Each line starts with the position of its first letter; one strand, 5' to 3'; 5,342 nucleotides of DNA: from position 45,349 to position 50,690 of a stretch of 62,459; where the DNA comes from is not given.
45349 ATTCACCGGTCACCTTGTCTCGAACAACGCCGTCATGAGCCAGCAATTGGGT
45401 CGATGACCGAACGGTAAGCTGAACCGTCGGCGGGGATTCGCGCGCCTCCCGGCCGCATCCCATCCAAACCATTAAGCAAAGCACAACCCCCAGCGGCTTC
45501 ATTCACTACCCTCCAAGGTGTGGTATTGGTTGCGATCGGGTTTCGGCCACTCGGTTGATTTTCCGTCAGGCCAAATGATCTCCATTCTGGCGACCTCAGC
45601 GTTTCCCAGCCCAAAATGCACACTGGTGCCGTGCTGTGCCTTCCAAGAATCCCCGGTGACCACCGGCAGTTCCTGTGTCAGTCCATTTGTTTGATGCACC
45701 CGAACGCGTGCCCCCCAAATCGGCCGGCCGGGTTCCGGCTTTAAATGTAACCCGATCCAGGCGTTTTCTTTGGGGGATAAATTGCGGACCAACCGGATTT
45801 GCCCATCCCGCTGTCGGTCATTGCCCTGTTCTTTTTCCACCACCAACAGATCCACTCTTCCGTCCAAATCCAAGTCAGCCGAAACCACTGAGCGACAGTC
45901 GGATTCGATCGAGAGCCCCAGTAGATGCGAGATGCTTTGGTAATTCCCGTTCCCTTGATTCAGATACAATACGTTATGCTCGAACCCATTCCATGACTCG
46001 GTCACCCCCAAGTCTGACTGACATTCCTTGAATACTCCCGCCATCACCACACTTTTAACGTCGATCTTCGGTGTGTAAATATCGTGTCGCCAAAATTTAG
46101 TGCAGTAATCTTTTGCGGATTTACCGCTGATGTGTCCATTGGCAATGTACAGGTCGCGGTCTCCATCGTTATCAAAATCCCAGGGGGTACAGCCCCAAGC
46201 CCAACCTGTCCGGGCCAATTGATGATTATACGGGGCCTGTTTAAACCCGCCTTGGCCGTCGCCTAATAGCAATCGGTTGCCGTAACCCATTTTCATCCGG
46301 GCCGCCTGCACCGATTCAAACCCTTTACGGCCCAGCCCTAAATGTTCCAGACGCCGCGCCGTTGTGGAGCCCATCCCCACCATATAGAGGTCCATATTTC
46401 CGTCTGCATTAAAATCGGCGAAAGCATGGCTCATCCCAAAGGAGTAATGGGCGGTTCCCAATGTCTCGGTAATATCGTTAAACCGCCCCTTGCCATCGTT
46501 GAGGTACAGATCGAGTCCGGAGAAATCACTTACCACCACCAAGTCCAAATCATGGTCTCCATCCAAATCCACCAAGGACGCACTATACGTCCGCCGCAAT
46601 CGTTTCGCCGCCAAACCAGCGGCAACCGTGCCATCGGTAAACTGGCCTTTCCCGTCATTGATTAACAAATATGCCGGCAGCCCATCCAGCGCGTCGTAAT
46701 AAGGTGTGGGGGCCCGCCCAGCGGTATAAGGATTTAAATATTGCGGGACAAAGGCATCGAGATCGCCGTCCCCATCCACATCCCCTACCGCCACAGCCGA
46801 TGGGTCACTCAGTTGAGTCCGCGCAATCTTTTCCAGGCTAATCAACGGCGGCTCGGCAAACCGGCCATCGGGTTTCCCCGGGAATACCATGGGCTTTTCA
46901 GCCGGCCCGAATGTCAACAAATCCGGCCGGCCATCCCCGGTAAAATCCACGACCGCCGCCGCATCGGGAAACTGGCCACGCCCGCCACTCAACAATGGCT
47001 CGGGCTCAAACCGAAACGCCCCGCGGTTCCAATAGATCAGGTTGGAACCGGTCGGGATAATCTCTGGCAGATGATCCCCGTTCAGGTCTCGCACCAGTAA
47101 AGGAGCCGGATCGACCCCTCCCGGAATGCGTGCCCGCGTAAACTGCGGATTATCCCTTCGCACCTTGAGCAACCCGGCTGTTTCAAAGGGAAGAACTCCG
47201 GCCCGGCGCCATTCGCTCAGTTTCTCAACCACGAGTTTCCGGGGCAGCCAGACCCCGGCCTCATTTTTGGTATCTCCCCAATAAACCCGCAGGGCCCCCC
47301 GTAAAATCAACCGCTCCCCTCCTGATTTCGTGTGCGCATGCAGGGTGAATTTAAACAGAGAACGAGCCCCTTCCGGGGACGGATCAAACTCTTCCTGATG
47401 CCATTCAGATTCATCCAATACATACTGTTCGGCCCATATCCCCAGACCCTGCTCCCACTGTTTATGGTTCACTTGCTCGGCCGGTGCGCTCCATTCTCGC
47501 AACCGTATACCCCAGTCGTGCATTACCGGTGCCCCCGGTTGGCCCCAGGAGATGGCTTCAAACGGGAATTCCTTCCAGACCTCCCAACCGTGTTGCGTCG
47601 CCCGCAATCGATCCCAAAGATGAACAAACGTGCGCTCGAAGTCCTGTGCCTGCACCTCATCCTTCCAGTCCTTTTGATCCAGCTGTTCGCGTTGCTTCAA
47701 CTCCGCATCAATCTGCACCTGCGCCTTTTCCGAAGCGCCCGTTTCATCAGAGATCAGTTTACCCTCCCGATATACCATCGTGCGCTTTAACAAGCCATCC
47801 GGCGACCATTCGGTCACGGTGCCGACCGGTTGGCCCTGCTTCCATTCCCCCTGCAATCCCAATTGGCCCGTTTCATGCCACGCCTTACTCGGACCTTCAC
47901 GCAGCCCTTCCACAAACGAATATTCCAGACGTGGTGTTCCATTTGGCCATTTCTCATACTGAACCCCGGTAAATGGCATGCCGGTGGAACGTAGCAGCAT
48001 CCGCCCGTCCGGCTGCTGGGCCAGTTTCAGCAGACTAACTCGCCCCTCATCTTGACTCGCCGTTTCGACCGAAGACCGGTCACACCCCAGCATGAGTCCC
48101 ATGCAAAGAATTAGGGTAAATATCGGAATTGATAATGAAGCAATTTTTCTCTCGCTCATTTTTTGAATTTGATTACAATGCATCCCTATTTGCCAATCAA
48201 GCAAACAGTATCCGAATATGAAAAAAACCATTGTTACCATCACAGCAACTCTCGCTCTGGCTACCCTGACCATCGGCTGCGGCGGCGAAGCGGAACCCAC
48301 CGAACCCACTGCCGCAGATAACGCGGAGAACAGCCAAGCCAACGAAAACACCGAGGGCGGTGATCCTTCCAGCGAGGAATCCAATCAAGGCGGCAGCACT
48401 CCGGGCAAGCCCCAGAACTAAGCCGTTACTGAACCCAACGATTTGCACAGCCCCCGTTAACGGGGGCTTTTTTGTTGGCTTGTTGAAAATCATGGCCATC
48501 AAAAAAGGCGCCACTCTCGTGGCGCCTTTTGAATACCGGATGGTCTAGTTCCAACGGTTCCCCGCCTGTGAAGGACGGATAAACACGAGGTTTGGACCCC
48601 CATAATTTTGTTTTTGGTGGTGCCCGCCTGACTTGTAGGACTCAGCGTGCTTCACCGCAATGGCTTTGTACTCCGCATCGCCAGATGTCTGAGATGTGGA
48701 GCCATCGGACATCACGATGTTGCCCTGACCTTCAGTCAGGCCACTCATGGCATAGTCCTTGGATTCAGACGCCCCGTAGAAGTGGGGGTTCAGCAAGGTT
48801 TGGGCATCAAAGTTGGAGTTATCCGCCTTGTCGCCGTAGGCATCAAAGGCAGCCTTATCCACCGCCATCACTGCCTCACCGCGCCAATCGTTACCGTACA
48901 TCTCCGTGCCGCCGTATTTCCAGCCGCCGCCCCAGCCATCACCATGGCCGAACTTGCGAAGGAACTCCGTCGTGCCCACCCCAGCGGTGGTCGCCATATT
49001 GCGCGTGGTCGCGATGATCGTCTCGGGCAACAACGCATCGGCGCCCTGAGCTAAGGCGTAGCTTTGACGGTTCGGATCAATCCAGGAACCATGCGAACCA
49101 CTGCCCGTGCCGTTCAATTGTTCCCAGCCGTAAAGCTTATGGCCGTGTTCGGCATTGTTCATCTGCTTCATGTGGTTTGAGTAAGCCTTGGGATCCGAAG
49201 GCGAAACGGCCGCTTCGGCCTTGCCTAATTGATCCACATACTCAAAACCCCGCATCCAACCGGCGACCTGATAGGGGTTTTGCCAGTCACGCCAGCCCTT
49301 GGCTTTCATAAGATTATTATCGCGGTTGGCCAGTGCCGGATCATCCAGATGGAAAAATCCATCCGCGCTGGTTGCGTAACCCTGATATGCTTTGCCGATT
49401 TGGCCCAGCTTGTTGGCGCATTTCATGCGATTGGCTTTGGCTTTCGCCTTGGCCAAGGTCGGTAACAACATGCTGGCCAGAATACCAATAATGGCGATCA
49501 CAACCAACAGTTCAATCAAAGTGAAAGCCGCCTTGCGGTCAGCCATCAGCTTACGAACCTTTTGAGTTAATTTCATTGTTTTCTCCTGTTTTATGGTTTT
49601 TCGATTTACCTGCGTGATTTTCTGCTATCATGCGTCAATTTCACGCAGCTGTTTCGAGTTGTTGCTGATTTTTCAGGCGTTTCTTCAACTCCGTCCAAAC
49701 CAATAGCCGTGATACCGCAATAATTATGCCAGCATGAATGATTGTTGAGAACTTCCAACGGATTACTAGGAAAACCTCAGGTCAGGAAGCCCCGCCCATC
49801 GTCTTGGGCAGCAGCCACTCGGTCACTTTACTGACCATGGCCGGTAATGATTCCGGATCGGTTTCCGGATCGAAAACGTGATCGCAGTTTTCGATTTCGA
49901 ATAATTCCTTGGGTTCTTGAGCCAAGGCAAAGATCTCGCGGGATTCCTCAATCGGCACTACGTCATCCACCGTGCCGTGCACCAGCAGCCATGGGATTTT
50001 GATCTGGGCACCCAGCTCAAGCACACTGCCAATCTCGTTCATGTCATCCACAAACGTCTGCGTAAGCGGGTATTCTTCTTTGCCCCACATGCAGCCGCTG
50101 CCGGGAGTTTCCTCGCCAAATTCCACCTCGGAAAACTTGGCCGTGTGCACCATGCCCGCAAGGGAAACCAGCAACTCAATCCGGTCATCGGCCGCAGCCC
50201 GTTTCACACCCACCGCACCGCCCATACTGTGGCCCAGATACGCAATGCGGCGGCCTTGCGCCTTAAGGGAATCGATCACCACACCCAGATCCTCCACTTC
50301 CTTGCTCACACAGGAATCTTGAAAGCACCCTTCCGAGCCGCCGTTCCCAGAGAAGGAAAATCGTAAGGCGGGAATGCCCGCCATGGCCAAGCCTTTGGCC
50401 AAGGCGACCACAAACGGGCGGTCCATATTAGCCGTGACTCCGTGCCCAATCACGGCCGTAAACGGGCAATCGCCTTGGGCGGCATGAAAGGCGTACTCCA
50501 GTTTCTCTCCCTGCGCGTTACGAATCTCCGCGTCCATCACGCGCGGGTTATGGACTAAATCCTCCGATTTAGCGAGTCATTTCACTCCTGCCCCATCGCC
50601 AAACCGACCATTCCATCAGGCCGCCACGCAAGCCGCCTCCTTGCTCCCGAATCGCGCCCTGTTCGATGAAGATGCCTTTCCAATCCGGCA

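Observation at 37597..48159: Tandem array of four translationally coupled ~880-aa MORN / FG-GAP(VCBS) / UnbV-ASPIC lipoprotein paralogs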

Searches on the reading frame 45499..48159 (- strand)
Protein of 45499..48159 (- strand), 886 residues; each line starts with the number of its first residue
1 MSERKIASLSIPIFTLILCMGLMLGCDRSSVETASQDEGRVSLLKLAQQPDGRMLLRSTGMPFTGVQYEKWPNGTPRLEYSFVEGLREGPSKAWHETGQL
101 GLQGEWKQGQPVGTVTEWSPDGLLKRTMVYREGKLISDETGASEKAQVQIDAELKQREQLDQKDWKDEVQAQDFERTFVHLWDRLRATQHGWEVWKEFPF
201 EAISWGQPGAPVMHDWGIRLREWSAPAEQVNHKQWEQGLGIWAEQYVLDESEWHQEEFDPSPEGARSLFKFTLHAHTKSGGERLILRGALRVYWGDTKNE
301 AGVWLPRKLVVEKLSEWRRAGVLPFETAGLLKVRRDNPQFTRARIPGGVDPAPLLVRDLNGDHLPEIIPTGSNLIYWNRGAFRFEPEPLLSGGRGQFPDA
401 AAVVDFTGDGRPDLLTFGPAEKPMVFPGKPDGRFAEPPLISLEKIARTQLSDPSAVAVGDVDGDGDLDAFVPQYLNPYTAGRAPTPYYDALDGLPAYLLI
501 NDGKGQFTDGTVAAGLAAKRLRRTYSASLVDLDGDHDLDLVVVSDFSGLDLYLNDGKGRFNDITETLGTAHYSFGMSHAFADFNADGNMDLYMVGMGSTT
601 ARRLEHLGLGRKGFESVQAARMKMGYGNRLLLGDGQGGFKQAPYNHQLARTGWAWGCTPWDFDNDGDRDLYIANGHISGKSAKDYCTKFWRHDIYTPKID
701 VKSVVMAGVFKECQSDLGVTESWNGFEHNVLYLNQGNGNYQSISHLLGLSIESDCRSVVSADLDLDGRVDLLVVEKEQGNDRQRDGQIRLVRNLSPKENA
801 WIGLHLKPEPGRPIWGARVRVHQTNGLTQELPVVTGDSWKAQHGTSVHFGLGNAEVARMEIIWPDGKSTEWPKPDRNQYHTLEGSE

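Call 5: search_protein_families(library=pfam, proteins=[window:45499-48159:-], max_evalue=0.01)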
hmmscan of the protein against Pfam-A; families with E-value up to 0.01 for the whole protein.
window:45499-48159:- (886 aa): 3 families
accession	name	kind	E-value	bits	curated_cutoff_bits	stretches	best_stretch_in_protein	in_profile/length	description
PF13517.12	FG-GAP_3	-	8.6e-45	151.6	26.9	6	531-592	1-60/61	FG-GAP-like repeat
PF01839.29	FG-GAP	-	2.5e-19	69.1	22.1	2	397-422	1-26/37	FG-GAP repeat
PF07593.17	UnbV_ASPIC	-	4.9e-12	46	23.4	1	816-881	3-68/68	ASPIC and UnbV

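Call 6: search_protein_families(library=ncbifam, proteins=[window:45499-48159:-], max_evalue=0.01)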
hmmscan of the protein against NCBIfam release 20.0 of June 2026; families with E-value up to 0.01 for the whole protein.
window:45499-48159:- (886 aa): 0 families

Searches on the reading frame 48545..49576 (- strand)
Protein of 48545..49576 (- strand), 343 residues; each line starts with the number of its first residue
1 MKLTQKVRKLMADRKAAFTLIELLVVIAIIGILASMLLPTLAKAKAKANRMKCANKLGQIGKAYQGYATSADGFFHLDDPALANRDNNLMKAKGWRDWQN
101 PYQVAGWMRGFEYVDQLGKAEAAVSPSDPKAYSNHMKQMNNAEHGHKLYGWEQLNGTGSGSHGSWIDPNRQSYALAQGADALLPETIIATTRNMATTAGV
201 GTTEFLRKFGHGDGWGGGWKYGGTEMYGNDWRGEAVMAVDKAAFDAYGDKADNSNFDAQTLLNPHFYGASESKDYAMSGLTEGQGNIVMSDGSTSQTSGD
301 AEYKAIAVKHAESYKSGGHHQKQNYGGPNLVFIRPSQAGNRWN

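Call 10: search_protein_families(library=pfam, proteins=[window:48545-49576:-], max_evalue=0.001)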
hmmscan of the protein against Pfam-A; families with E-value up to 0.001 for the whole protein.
window:48545-49576:- (343 aa): 1 family
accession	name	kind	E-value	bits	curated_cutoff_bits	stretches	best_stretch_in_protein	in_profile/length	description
PF07963.17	N_methyl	-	4.3e-08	32.8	21.2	1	14-38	3-27/27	Prokaryotic N-terminal methylation motif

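Call 67: search_protein_families(library=ncbifam, proteins=[window:48545-49576:-], max_evalue=0.001)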
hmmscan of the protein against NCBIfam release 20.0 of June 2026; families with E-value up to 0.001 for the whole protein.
window:48545-49576:- (343 aa): 8 families
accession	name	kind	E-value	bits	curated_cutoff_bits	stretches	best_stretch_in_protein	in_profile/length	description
TIGR01710.1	typeII_sec_gspG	equivalog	1.4e-08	34.9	88.85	1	17-102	2-86/134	type II secretion system major pseudopilin GspG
TIGR01708.2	typeII_sec_gspH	equivalog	3e-07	30.6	80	1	18-68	4-54/169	type II secretion system minor pseudopilin GspH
NF041775.1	typeIV_PilA_Myxo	equivalog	3e-07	30.6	400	1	13-59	8-54/214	type IV pilin protein PilA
TIGR02532.1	IV_pilin_GFxxxE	domain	9.3e-07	28.4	16.3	1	16-38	2-24/24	prepilin-type N-terminal cleavage/methylation domain-containing protein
NF040999.1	pilin_ComGC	equivalog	1.1e-06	28.8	75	1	16-54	2-40/84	competence type IV pilus major pilin ComGC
NF041013.1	T4P_ComGE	equivalog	1.3e-05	25.2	49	1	16-51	4-39/83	competence type IV pilus minor pilin ComGE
NF007862.0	PRK10574.1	equivalog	0.00012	22.2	138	1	14-45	3-34/145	prepilin peptidase-dependent pilin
TIGR02596.1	TIGR02596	subfamily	0.00024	21.2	70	1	18-51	1-33/196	Verru_Chthon cassette protein D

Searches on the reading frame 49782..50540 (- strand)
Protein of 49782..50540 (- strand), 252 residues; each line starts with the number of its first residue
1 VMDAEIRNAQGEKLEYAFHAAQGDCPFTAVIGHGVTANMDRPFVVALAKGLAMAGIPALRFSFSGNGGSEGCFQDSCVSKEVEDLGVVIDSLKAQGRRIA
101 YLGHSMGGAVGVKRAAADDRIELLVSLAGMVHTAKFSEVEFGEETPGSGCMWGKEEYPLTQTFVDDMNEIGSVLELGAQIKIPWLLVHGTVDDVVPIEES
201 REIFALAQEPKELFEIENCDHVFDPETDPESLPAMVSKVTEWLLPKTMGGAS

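Call 10: search_protein_families(library=pfam, proteins=[window:49782-50540:-], max_evalue=0.001)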
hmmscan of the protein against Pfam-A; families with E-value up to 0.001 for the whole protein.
window:49782-50540:- (252 aa): 7 families
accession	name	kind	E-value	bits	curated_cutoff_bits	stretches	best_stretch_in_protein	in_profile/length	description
PF12146.15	Hydrolase_4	-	6.8e-14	52.2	27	2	30-134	8-114/239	Serine aminopeptidase, S33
PF12697.13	Abhydrolase_6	-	1.4e-07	32.8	26.3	1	45-129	22-95/217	Alpha/beta hydrolase family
PF00326.27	Peptidase_S9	-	1.1e-06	28.8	22.6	1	89-214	52-177/213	Prolyl oligopeptidase family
PF02129.25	Peptidase_S15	-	1.2e-06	28.9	23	0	51-133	47-132/262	X-Pro dipeptidyl-peptidase (S15 family)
PF20408.4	Abhydrolase_11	-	1.8e-06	28.3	27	1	29-116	5-95/193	Alpha/beta hydrolase domain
PF00561.26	Abhydrolase_1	-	5.5e-06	26.7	25.8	0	33-132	7-104/245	alpha/beta hydrolase fold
PF12740.14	PETase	-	0.00013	22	28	0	95-140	123-168/263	PET hydrolase-like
